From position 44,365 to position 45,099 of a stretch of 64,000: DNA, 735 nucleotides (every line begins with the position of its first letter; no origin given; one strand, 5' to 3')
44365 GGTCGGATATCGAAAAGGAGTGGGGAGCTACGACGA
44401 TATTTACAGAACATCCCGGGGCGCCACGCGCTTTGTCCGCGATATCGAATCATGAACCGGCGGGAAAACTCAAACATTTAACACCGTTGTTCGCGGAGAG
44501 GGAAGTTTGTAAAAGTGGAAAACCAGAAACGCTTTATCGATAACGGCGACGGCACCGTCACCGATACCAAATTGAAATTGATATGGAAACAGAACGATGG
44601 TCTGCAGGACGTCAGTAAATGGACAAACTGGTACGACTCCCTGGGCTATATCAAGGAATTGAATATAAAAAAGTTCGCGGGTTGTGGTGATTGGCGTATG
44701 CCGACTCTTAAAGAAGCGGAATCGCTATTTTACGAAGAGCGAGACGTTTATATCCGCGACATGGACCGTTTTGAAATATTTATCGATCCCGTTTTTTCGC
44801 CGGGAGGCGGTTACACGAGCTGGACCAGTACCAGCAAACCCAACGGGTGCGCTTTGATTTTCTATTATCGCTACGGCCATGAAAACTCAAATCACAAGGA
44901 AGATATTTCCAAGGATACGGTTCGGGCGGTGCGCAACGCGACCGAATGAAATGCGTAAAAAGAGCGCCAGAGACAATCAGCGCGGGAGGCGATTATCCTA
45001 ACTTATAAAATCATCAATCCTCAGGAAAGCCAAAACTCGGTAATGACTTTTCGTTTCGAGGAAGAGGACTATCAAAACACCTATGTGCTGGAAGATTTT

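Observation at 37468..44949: Tandem array of eight DUF1566 (Lcl C-terminal-like) paralogues with nine domains, seven lacking any export signal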

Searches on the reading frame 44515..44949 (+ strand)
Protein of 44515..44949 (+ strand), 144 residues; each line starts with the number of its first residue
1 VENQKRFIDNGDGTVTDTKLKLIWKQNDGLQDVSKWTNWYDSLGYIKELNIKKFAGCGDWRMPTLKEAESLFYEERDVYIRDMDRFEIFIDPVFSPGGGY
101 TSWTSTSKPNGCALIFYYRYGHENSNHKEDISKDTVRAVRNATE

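Call 3: search_protein_families(library=pfam, proteins=[window:44515-44949:+], max_evalue=0.01)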
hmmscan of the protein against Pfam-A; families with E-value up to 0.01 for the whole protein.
window:44515-44949:+ (144 aa): 1 family
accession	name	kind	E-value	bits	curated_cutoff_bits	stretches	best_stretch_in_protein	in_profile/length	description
PF07603.17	Lcl_C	-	2.6e-17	63.6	34.9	1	13-140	1-117/117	Lcl C-terminal domain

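Call 20: search_solved_structures(query=window:44515-44949:+, max_evalue=1, show_alignments=3)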
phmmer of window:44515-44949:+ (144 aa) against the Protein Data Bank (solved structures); distinct sequences matched with E-value up to 1: 0.

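Call 23: search_protein_families(library=ncbifam, proteins=[window:44515-44949:+], max_evalue=0.01)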
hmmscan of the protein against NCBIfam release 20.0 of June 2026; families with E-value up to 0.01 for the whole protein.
window:44515-44949:+ (144 aa): 1 family
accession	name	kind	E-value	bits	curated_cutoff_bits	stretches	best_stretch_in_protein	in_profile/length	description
NF047850.1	Lsa25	exception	0.00013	21.8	260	0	5-45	29-69/207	surface adhesin Lsa25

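Call 27: search_protein_families(library=padloc, proteins=[window:44515-44949:+], max_evalue=0.01)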
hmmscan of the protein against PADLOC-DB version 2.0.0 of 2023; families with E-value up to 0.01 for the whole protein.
window:44515-44949:+ (144 aa): 0 families

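Call 33: find_homologous_proteins(query=window:44515-44949:+, max_evalue=0.001)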
Query window:44515-44949:+ (144 aa): 403 proteins with E <= 0.001 among 455 candidates; the best 120 are listed.
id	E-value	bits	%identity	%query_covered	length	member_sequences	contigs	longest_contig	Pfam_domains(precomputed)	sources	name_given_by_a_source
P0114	4.3e-96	337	100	100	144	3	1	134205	PF07603.18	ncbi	-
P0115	5.1e-65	236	68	98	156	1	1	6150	PF07603.18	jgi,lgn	jgi:hypothetical protein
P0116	1.5e-64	234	71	97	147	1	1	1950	PF07603.18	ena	-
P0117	1.7e-64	234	71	92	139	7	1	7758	PF07603.18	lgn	-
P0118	2.4e-62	227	78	83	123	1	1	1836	PF07603.18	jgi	-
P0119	1.1e-61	225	63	98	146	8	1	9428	PF07603.18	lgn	-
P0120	2.3e-61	224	70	98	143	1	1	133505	PF07603.18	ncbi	-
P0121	5.1e-61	223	68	98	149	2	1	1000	PF07603.18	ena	-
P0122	3.1e-60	220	68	98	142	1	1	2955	PF07603.18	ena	-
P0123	3.2e-60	220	64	97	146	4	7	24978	PF07603.18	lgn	-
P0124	3.3e-60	220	69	100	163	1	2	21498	PF07603.18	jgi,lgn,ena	-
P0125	7.8e-60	219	67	98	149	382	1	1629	PF07603.18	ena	-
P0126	8.5e-60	219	65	98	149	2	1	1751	PF07603.18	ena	-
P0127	8.8e-60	219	65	99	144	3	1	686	PF07603.18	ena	-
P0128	9.0e-60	219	68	98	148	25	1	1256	PF07603.18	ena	-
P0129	9.5e-60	219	67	98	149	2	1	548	PF07603.18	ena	-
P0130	9.7e-60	219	68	98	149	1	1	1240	PF07603.18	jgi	-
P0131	1.0e-59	219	66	98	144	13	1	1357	PF07603.18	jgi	-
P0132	1.2e-59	218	66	98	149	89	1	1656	PF07603.18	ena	-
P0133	1.4e-59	218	65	97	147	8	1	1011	PF07603.18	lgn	-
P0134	1.5e-59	218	67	98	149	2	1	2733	PF07603.18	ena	-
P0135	2.7e-59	217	67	98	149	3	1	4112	PF07603.18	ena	-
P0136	3.1e-59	217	68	98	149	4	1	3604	PF07603.18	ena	-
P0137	3.6e-59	217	70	98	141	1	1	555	PF07603.18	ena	-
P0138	3.9e-59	217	68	97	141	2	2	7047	PF07603.18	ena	-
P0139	5.1e-59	216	66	98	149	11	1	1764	PF07603.18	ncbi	-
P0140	5.8e-59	216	66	98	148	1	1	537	PF07603.18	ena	-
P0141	6.5e-59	216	65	98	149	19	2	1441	PF07603.18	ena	-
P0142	6.8e-59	216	66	98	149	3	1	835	PF07603.18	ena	-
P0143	7.3e-59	216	67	98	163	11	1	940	PF07603.18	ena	-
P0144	8.1e-59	216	69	98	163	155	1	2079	PF07603.18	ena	-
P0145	9.5e-59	216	66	99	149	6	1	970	PF07603.18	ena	-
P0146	1.2e-58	215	66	98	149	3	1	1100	PF07603.18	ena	-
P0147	1.3e-58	215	66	98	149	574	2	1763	PF07603.18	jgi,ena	jgi:hypothetical protein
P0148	1.4e-58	215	66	98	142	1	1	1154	PF07603.18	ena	-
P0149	1.4e-58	215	67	98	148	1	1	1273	PF07603.18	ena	-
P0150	1.6e-58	215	67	98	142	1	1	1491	PF07603.18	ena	-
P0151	2.0e-58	215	66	98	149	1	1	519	PF07603.18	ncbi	-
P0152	2.1e-58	214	66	98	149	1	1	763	PF07603.18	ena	-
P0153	2.4e-58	214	67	98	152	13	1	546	PF07603.18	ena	-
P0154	2.7e-58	214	66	97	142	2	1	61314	PF07603.18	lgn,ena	-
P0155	3.0e-58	214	68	97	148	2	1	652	PF07603.18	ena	-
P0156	3.7e-58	214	67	98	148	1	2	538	PF07603.18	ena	-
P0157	5.0e-58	213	67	96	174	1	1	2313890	PF07603.18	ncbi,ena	-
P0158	8.4e-58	212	65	98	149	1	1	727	PF07603.18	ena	-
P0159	8.8e-58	212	65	98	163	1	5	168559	PF07603.18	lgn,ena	-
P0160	9.4e-58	212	65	98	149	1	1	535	PF07603.18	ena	-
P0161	1.0e-57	212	66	98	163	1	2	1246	PF07603.18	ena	-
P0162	1.1e-57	212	66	98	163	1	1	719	PF07603.18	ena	-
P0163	1.1e-57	212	66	98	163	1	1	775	PF07603.18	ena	-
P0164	1.1e-57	212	65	98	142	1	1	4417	PF07603.18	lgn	-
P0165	2.3e-57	211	65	98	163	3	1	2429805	PF07603.18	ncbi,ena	-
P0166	2.5e-57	211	66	98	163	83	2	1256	PF07603.18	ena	-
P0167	3.1e-57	211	65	99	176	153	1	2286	PF07603.18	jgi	-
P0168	3.2e-57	211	68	96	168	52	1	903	PF07603.18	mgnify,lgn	mgnify:FL=1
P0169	3.3e-57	211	64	97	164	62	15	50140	PF07603.18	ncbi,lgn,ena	-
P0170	3.3e-57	211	65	98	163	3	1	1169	PF07603.18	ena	-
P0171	3.3e-57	211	65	98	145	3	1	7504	PF07603.18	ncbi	-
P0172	3.4e-57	211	66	98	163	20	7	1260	PF07603.18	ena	-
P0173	3.4e-57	211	66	99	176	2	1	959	PF07603.18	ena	-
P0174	3.7e-57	210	65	98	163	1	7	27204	PF07603.18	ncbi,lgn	-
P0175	3.7e-57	210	65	98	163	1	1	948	PF07603.18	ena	-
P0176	4.6e-57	210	65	98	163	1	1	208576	PF07603.18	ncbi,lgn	-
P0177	5.5e-57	210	65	98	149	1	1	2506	PF07603.18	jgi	-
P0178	6.4e-57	210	67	98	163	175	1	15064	PF07603.18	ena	-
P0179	6.9e-57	210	66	97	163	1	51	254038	PF07603.18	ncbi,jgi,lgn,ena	jgi:hypothetical protein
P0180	7.1e-57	209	66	97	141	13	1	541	PF07603.18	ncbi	-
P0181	7.7e-57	209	64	99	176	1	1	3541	PF07603.18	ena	-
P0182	8.7e-57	209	64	99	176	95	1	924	PF07603.18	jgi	-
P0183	9.5e-57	209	66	98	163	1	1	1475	PF07603.18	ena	-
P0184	1.2e-56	209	64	99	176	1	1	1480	PF07603.18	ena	-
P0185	1.2e-56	209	66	98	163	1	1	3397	PF07603.18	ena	-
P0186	1.2e-56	209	65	98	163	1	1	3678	PF07603.18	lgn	-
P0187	1.4e-56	209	65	99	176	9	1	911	PF07603.18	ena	-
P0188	1.6e-56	208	66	98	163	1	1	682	PF07603.18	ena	-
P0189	1.6e-56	208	66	98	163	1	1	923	PF07603.18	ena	-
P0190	1.7e-56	208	66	98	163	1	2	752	PF07603.18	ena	-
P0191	1.7e-56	208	67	95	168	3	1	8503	PF07603.18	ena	-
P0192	1.7e-56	208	67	96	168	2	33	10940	PF07603.18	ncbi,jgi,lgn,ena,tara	tara:strand:+ start:173 stop:679 length:507 start_codon:yes stop_codon:yes gene_type:complete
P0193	2.0e-56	208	65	98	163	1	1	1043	PF07603.18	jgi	jgi:hypothetical protein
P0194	2.2e-56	208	63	100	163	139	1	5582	PF07603.18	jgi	jgi:hypothetical protein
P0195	2.2e-56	208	63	99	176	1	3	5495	PF07603.18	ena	-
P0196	2.2e-56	208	63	99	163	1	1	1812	PF07603.18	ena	-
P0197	2.2e-56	208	63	98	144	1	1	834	PF07603.18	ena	-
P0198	2.3e-56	208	65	99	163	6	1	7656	PF07603.18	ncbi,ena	-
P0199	2.4e-56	208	65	98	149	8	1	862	PF07603.18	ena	-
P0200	2.5e-56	208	65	97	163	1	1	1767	PF07603.18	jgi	jgi:hypothetical protein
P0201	2.5e-56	208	65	94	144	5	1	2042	PF07603.18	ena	-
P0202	3.1e-56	207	66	98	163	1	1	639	PF07603.18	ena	-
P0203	3.2e-56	207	63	99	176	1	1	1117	PF07603.18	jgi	-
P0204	3.6e-56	207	63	99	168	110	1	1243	PF07603.18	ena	-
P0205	4.2e-56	207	65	98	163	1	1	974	PF07603.18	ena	-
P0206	4.4e-56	207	65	97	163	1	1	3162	PF07603.18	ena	-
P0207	4.5e-56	207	65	99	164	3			PF07603.18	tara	tara:strand:- start:540 stop:1034 length:495 start_codon:yes stop_codon:yes gene_type:complete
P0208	4.7e-56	207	65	98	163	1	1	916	PF07603.18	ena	-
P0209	4.8e-56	207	65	98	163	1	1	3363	PF07603.18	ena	-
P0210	4.9e-56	207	66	98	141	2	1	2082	PF07603.18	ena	-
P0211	5.0e-56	207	64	98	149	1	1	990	PF07603.18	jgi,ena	-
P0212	6.5e-56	206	65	98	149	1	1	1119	PF07603.18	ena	-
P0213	6.5e-56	206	64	99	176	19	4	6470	PF07603.18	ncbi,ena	-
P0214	6.6e-56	206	65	98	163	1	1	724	PF07603.18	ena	-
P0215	6.8e-56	206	65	98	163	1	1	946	PF07603.18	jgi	-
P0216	7.0e-56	206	65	99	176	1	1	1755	PF07603.18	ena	-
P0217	7.1e-56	206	65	98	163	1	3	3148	PF07603.18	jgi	-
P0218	7.8e-56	206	63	99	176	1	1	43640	PF07603.18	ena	-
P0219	8.6e-56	206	65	99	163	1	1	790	PF07603.18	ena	-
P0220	9.0e-56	206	65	98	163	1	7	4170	PF07603.18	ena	-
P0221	9.2e-56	206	65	98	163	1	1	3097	PF07603.18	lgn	-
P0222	9.5e-56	206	63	99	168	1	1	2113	PF07603.18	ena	-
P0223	9.8e-56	206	65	98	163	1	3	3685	PF07603.18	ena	-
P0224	1.2e-55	205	65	98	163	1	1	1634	PF07603.18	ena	-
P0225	1.3e-55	205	65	98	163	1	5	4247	PF07603.18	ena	-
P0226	1.3e-55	205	65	98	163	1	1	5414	PF07603.18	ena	-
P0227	1.4e-55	205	65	98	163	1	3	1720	PF07603.18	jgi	-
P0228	1.6e-55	205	65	98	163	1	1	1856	PF07603.18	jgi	jgi:hypothetical protein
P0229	1.6e-55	205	65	98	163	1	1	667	PF07603.18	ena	-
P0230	1.6e-55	205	65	98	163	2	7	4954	PF07603.18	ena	-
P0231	1.7e-55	205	64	99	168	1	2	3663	PF07603.18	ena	-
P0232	1.8e-55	205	65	98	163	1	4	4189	PF07603.18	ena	-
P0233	1.9e-55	205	64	99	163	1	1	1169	PF07603.18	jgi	-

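Call 36: search_solved_structures(query=A2, max_evalue=1, show_alignments=2)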
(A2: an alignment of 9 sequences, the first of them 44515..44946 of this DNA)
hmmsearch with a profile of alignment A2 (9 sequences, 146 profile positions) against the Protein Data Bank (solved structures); distinct sequences matched with E-value up to 1: 2.
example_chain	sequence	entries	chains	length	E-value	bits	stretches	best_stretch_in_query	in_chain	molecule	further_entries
8q4e_A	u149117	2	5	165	0.0044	20.1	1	55-136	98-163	HbP1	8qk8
4eps_A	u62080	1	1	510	0.032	17.3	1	58-121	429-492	hypothetical protein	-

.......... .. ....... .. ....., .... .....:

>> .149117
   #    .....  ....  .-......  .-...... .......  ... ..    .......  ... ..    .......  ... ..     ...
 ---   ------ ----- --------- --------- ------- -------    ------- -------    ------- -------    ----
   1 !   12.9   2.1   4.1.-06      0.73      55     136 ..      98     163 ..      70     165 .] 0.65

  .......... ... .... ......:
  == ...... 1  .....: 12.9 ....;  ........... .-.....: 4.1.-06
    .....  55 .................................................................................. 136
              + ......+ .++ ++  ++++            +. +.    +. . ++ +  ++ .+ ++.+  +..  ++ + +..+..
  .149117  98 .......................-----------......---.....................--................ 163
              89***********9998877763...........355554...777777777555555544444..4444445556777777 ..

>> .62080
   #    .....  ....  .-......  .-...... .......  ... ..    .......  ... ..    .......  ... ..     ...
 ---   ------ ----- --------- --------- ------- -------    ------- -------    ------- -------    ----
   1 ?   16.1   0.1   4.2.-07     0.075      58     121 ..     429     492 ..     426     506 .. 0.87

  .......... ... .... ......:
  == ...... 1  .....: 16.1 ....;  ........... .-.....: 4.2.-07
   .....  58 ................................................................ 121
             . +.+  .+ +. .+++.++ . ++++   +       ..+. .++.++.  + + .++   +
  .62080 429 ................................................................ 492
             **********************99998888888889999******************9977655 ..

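Call 44: search_protein_representatives(alignment_id=A2)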
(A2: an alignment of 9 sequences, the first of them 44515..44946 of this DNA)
Query: 9 sequences, 146 profile positions. Proteins with E-value up to 0.001 (for the whole library): 36731; up to 1e-10: 12807; up to 1e-30: 593. The best 150 are listed.
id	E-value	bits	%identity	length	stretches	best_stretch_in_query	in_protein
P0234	1.5e-138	472.5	-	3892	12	34-140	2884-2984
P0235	4.8e-121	415.8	-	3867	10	13-140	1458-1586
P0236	3.7e-111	383.7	-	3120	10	2-138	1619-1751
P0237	4.9e-110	380.1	-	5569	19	8-140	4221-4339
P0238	3.5e-108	374.0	-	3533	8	3-136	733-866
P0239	8.9e-108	372.7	-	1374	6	3-77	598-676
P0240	4.1e-107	370.6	-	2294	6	3-137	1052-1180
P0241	1.3e-106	368.9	-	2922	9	2-107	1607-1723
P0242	2.2e-104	361.7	-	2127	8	2-142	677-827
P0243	3.5e-103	357.8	-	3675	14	12-139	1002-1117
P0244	7.9e-101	350.2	-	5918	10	6-138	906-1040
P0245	8.1e-94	327.4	-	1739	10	3-103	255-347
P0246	9.9e-91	317.4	-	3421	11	4-138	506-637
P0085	1.3e-89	313.8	-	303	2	3-140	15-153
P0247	5.7e-89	311.7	-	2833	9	6-137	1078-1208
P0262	1.0e-70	252.5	-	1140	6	4-140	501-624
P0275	5.3e-61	221.0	-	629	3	3-137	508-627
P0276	1.2e-60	219.8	-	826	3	4-137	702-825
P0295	3.5e-56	205.3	-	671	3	11-140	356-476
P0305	2.1e-54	199.6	-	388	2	2-136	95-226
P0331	4.3e-51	188.8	-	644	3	5-137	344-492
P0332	4.9e-51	188.7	-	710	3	4-142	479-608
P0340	1.2e-49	184.2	-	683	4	5-138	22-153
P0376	6.2e-47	175.4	-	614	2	3-137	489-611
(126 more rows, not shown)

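Call 46: search_protein_families(library=pfam, proteins=[P0275, P0276, P0376, P0295, P0332, P0331, P0262, P0340, P0305], max_evalue=0.0001)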
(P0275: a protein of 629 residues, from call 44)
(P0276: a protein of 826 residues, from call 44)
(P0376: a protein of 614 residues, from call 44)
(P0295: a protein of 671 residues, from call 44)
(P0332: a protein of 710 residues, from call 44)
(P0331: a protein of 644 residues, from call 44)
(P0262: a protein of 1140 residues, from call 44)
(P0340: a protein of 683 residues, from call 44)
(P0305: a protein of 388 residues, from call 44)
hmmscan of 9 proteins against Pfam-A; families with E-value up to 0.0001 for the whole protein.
P0275 (629 aa): 3 families
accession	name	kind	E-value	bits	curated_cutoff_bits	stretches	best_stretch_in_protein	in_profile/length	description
PF07603.17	Lcl_C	-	6.9e-73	242.8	34.9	3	516-626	1-117/117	Lcl C-terminal domain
PF10544.15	T5orf172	-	1.3e-14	55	20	1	5-89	1-99/101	T5orf172 domain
PF13455.12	MUG113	-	4.9e-10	40.3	22.3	1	19-89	1-72/73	Meiotically up-regulated gene 113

P0276 (826 aa): 3 families
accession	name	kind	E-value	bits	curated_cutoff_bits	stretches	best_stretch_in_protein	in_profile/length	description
PF07603.17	Lcl_C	-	2.4e-69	231.4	34.9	3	332-445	1-117/117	Lcl C-terminal domain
PF00069.31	Pkinase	-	1.2e-40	140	31.7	1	18-252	2-252/263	Protein kinase domain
PF07714.23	PK_Tyr_Ser-Thr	-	9.1e-25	87.9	23.1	1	20-251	4-248/258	Protein tyrosine and serine/threonine kinase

P0376 (614 aa): 3 families
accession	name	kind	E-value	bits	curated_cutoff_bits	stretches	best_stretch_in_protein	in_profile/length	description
PF07603.17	Lcl_C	-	4.7e-50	169.2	34.9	2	252-365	1-117/117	Lcl C-terminal domain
PF13676.11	TIR_2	-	6.9e-20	72.2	28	1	23-125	1-104/122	TIR domain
PF08937.16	ThsB_TIR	-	1.2e-06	29.3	21.2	1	24-111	1-98/100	Thoeris protein ThsB, TIR-like domain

P0295 (671 aa): 1 family
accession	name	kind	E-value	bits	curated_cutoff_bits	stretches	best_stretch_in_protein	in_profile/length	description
PF07603.17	Lcl_C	-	4.6e-73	243.4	34.9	3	58-173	2-117/117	Lcl C-terminal domain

P0332 (710 aa): 1 family
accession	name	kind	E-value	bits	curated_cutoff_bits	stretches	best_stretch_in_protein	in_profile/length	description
PF07603.17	Lcl_C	-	1.9e-61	205.9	34.9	3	487-602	2-117/117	Lcl C-terminal domain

P0331 (644 aa): 1 family
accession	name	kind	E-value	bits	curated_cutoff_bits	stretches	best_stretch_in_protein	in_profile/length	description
PF07603.17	Lcl_C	-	5.5e-81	269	34.9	3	506-641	1-117/117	Lcl C-terminal domain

P0262 (1140 aa): 1 family
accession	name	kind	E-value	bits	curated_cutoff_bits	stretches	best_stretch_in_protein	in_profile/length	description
PF07603.17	Lcl_C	-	7.7e-185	603.9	34.9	6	897-1008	2-117/117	Lcl C-terminal domain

P0340 (683 aa): 1 family
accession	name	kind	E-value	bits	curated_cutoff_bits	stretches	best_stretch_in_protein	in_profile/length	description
PF07603.17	Lcl_C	-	5.8e-121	397.9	34.9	4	28-151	1-117/117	Lcl C-terminal domain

P0305 (388 aa): 1 family
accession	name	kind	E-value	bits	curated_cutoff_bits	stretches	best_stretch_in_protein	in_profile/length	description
PF07603.17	Lcl_C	-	1.3e-27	96.8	34.9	2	104-209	1-102/117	Lcl C-terminal domain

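Call 80: list_cluster_members(proteins=[P0275, P0276, P0376, P0340, P0295, P0262])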
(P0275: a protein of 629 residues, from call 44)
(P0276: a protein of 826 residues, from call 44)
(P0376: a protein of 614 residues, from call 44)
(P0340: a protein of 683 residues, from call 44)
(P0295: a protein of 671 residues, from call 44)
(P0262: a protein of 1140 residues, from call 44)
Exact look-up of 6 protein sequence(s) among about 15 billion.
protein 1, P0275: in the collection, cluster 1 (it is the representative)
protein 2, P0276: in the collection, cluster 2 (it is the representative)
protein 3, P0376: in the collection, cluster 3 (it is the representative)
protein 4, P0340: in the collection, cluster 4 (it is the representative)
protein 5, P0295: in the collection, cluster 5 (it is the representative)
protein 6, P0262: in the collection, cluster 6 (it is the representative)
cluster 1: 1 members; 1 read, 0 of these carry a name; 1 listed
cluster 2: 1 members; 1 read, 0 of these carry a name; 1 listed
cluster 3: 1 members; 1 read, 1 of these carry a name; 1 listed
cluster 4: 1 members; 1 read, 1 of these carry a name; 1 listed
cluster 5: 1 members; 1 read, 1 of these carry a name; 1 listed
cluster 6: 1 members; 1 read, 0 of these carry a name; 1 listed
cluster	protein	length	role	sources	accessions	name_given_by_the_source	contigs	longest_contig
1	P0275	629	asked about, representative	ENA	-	-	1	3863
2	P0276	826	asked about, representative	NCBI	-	-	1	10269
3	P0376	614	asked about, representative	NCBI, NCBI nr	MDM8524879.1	DUF1566 domain-containing protein [Desulfococcaceae bacterium HSG8]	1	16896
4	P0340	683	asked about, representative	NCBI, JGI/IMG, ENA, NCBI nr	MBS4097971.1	MAG: DUF1566 domain-containing protein [Sulfuricella sp.] | DUF1566 domain-containing protein [Sulfuricella sp.]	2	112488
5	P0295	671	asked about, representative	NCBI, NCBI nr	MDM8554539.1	DUF1566 domain-containing protein [Desulfococcaceae bacterium HSG7]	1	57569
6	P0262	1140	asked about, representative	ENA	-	-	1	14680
